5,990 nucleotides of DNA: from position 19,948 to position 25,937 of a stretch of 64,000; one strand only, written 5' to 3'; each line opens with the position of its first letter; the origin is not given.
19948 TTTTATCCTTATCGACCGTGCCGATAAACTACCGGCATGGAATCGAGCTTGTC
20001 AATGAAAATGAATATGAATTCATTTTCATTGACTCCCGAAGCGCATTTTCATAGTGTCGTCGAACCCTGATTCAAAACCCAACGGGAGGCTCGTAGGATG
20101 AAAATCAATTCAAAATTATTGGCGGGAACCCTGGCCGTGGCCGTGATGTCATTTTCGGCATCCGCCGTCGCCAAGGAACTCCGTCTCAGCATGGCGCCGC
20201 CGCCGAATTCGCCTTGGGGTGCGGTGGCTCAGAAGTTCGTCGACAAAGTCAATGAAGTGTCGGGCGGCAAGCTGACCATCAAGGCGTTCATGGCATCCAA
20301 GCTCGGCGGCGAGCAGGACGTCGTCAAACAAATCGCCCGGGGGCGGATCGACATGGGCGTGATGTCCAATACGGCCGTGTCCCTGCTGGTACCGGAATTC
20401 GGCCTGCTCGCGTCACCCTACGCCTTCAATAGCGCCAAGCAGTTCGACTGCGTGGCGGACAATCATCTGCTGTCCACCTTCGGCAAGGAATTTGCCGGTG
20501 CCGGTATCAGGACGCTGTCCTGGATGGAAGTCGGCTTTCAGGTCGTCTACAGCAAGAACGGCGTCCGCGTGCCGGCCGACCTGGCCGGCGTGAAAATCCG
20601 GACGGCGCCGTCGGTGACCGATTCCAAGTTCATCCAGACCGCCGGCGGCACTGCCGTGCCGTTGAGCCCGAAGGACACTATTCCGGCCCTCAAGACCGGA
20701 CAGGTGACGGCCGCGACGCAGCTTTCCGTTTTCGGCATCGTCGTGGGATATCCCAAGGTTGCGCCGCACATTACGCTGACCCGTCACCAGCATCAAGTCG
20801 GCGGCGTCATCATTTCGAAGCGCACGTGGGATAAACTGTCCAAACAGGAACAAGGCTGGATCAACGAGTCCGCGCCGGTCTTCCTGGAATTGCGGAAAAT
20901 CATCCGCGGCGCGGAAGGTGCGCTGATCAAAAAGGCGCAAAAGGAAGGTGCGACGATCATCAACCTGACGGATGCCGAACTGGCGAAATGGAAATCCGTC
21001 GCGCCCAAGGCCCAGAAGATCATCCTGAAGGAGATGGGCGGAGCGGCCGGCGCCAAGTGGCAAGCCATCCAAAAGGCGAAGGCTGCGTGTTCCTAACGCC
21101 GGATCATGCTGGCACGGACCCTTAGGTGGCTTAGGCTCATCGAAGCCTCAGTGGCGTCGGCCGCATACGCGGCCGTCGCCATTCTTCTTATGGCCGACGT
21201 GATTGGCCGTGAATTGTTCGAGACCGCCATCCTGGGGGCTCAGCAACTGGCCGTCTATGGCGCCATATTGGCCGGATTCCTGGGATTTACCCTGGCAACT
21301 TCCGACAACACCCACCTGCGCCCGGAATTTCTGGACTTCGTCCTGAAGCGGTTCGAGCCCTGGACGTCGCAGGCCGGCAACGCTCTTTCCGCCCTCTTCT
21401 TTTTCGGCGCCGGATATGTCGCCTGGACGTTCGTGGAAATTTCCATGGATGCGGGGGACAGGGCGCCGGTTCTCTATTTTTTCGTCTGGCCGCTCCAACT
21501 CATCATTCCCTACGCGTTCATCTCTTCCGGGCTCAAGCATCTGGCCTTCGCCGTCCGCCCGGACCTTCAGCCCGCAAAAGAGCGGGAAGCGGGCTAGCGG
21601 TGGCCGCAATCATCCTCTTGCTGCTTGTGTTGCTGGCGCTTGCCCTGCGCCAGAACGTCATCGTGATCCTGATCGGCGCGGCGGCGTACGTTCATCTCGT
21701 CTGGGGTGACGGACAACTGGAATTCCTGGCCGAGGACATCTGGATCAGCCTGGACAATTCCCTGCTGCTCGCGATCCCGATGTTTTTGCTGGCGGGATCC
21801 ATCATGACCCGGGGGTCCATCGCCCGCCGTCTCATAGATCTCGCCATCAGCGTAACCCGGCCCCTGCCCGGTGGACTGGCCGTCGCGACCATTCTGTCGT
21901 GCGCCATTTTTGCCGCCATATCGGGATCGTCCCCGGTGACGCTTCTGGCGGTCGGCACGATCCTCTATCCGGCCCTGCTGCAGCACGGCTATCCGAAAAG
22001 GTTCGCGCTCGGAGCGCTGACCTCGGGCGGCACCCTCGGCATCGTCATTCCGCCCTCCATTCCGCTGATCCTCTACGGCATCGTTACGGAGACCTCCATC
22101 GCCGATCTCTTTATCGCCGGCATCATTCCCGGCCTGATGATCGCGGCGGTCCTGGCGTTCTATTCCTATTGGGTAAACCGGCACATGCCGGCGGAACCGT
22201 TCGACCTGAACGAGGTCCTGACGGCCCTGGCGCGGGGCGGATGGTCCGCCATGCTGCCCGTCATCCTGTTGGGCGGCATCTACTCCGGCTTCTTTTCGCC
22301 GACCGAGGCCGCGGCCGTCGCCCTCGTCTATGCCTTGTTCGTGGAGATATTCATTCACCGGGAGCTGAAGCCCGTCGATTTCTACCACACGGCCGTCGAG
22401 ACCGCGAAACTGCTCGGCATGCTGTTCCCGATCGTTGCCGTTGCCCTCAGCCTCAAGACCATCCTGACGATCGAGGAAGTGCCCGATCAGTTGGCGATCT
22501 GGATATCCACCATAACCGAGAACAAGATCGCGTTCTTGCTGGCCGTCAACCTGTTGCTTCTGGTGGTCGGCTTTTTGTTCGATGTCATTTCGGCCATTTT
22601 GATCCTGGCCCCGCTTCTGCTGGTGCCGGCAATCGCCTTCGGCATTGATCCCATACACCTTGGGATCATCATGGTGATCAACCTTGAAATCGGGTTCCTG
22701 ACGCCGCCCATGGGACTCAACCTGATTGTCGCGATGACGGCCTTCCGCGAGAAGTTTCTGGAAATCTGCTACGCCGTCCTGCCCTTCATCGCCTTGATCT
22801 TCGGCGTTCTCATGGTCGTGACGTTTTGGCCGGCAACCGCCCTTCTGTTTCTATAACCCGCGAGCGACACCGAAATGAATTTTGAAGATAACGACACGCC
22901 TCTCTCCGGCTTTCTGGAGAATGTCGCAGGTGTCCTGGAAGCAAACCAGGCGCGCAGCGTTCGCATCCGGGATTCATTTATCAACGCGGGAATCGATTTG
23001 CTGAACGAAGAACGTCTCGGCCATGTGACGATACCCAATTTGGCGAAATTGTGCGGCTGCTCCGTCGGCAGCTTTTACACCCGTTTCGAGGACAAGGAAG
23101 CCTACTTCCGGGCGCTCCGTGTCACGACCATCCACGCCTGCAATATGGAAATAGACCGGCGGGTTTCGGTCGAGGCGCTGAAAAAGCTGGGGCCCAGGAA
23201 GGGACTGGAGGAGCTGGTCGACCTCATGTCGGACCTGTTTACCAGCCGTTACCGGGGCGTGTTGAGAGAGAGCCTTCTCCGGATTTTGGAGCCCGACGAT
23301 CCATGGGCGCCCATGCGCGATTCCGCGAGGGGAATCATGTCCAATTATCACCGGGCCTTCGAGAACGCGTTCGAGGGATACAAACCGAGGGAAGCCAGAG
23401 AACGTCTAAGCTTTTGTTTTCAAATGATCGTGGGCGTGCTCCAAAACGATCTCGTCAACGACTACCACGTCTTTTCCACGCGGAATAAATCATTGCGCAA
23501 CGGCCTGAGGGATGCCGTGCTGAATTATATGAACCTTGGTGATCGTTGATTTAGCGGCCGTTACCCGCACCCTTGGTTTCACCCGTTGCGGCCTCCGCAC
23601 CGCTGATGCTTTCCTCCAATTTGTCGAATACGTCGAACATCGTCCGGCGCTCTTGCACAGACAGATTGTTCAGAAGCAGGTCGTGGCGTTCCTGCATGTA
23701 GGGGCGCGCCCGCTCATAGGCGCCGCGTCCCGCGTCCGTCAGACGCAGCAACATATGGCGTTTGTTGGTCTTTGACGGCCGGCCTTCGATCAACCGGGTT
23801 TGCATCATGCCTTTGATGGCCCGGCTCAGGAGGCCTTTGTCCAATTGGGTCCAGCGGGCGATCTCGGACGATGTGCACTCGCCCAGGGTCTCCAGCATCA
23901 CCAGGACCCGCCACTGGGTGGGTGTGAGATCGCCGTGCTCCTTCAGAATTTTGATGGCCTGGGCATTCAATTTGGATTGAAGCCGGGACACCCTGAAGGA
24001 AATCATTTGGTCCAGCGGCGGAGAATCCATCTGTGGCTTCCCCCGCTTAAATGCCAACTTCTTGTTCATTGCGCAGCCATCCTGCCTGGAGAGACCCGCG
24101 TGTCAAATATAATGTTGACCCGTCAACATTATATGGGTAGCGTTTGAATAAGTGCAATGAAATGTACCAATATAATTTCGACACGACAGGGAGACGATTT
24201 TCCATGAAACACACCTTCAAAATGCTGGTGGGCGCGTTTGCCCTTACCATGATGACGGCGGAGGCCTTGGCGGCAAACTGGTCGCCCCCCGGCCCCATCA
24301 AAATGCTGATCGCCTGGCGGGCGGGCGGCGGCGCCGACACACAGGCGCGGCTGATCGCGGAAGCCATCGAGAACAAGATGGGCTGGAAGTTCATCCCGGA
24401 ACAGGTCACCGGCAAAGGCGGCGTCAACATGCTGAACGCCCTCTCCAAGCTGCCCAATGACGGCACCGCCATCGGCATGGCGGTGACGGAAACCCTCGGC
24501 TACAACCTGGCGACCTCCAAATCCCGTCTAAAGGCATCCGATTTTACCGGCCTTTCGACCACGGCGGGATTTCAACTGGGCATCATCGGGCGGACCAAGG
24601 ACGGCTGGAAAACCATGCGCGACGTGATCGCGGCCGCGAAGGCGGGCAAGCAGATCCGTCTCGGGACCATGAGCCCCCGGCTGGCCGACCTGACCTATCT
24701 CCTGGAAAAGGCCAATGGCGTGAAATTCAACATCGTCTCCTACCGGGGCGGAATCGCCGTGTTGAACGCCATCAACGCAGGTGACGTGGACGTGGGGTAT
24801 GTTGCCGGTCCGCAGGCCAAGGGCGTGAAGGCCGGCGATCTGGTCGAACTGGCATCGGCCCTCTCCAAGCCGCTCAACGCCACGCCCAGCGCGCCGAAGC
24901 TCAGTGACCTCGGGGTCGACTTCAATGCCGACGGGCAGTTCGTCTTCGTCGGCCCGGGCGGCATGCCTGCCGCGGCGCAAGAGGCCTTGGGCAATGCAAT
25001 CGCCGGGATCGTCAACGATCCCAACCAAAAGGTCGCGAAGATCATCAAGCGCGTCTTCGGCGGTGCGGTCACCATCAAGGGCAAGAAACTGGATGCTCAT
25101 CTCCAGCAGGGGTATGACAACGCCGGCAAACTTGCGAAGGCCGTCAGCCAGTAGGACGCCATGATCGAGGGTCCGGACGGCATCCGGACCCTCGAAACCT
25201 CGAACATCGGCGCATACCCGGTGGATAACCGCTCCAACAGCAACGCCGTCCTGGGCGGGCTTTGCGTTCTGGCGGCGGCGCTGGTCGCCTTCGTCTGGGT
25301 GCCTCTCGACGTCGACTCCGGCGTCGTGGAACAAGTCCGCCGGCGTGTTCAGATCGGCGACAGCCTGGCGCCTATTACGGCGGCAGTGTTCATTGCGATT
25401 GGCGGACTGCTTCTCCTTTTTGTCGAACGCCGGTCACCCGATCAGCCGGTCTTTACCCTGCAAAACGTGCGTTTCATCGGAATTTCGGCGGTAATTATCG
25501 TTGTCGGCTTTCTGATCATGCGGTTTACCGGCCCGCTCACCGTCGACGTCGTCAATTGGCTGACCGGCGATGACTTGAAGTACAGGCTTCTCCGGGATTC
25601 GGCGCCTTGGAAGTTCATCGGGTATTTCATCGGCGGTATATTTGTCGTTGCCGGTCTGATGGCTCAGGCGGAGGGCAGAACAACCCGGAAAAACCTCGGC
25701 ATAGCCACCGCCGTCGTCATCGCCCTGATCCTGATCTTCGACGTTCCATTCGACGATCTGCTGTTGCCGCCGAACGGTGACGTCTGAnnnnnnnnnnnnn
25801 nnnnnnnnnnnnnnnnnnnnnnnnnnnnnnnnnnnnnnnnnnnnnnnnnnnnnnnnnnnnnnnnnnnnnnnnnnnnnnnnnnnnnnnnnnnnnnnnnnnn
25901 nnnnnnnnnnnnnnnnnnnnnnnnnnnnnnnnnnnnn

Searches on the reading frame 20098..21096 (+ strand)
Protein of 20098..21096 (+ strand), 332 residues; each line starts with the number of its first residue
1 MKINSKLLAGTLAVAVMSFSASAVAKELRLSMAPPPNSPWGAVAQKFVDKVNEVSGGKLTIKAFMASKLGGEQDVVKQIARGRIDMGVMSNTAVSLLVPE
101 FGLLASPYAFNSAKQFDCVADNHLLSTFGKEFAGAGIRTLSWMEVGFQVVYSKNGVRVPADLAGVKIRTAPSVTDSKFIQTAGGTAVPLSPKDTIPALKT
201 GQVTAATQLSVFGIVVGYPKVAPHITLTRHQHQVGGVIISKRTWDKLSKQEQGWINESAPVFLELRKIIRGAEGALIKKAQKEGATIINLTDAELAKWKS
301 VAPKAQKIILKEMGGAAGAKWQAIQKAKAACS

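Call 50: search_protein_families(library=pfam, proteins=[window:20098-21096:+], max_evalue=0.0001)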
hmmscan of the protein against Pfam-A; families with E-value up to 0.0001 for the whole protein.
window:20098-21096:+ (332 aa): 1 family
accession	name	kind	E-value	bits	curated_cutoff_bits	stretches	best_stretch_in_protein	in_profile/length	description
PF03480.18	DctP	-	3.5e-49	168.1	23.4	1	31-302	2-275/286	Bacterial extracellular solute-binding protein, family 7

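Call 75: search_protein_families(library=ncbifam, proteins=[window:20098-21093:+], max_evalue=1e-10)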
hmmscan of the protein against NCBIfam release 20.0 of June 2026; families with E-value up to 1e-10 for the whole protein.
window:20098-21093:+ (332 aa): 2 families
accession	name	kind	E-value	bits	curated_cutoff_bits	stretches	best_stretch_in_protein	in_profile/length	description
NF037995.1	TRAP_S1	subfamily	7.6e-70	235.3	50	1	30-298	2-271/271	TRAP transporter substrate-binding protein DctP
TIGR00787.1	dctP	subfamily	1.3e-34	119.8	175.05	1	32-266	3-238/257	DctP family TRAP transporter solute-binding subunit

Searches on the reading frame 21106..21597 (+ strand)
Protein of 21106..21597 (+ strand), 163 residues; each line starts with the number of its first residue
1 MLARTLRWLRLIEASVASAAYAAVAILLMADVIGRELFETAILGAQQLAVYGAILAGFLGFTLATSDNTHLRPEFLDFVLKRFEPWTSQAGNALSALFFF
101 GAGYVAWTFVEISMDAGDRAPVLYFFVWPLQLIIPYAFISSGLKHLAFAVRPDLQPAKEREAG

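Call 50: search_protein_families(library=pfam, proteins=[window:21106-21597:+], max_evalue=0.0001)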
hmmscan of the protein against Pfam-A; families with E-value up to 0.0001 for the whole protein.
window:21106-21597:+ (163 aa): 1 family
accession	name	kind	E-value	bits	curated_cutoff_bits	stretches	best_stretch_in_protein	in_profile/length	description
PF04290.18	DctQ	-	2.5e-15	56.9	28.3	1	25-151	2-128/132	Tripartite ATP-independent periplasmic transporters, DctQ component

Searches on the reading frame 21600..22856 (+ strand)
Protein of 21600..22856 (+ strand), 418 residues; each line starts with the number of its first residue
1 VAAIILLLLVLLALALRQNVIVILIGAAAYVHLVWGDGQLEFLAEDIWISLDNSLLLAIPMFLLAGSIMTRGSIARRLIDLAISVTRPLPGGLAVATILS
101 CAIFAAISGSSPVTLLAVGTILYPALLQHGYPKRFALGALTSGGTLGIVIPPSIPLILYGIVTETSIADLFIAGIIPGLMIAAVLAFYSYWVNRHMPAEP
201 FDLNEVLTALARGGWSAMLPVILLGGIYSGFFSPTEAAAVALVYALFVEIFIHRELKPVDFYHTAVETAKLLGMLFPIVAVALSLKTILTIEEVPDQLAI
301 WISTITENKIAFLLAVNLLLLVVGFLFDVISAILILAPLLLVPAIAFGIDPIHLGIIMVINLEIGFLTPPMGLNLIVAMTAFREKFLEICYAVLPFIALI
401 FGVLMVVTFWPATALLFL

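Call 50: search_protein_families(library=pfam, proteins=[window:21600-22856:+], max_evalue=0.0001)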
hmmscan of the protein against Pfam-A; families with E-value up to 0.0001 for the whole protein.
window:21600-22856:+ (418 aa): 1 family
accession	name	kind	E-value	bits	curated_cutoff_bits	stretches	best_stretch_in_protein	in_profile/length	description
PF06808.19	DctM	-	5.7e-97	325.6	23.8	1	7-412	3-412/413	Tripartite ATP-independent periplasmic transporter, DctM component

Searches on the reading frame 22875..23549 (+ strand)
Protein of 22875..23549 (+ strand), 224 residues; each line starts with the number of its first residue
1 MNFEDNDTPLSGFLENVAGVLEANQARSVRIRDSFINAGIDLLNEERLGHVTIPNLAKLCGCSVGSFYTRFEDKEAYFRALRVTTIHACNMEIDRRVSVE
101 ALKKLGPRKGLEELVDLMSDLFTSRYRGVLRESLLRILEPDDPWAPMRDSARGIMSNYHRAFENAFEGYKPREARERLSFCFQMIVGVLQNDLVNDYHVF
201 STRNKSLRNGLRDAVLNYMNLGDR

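Call 50: search_protein_families(library=pfam, proteins=[window:22875-23549:+], max_evalue=0.0001)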
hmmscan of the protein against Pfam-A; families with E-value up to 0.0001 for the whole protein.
window:22875-23549:+ (224 aa): 1 family
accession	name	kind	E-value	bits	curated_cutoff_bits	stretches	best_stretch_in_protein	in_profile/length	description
PF00440.29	TetR_N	-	2.3e-05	24.5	24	1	36-81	2-47/47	Bacterial regulatory proteins, tetR family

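Call 75: search_protein_families(library=ncbifam, proteins=[window:22875-23546:+], max_evalue=1e-10)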
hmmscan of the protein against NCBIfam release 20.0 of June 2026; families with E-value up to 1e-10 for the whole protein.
window:22875-23546:+ (224 aa): 0 families

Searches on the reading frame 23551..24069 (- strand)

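Call 50: search_protein_families(library=pfam, proteins=[window:23551-24069:-], max_evalue=0.0001)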
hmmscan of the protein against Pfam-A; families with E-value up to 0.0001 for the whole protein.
window:23551-24069:- (172 aa): 3 families
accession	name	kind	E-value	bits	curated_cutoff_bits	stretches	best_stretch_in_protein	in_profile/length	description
PF12802.13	MarR_2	-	2.7e-12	47.1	27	1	47-104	2-60/61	MarR family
PF01047.28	MarR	-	4.8e-11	42.8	24.6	1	48-105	1-58/59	MarR family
PF13463.12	HTH_27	-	1.3e-08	35.4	22.2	1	48-114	1-68/68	Winged helix DNA-binding domain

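Call 75: search_protein_families(library=ncbifam, proteins=[window:23551-24066:-], max_evalue=1e-10)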
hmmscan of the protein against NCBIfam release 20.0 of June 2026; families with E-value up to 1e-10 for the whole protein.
window:23551-24066:- (171 aa): 2 families
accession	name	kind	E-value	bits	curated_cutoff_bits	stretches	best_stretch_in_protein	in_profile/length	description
NF045593.1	bilirub_TF_BilQ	equivalog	4.1e-14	52.4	125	1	20-152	2-133/135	bilirubin utilization transcriptional regulator BilQ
TIGR02337.1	HpaR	equivalog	7.4e-12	45.2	121.2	1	40-150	20-129/130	homoprotocatechuate degradation operon regulator HpaR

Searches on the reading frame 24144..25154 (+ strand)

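Call 50: search_protein_families(library=pfam, proteins=[window:24144-25154:+], max_evalue=0.0001)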
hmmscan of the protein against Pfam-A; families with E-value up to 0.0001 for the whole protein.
window:24144-25154:+ (336 aa): 1 family
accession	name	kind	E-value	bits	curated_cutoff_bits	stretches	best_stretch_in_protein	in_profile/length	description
PF03401.19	TctC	-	1.5e-14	54.6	27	1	68-294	2-234/274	Tripartite tricarboxylate transporter family receptor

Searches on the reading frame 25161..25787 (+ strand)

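Call 50: search_protein_families(library=pfam, proteins=[window:25161-25787:+], max_evalue=0.0001)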
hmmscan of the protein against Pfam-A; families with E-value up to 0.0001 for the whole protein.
window:25161-25787:+ (208 aa): 1 family
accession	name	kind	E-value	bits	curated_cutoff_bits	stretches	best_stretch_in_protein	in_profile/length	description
PF07331.16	TctB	-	1.4e-05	25.7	29.1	0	32-124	3-90/137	Tripartite tricarboxylate transporter TctB family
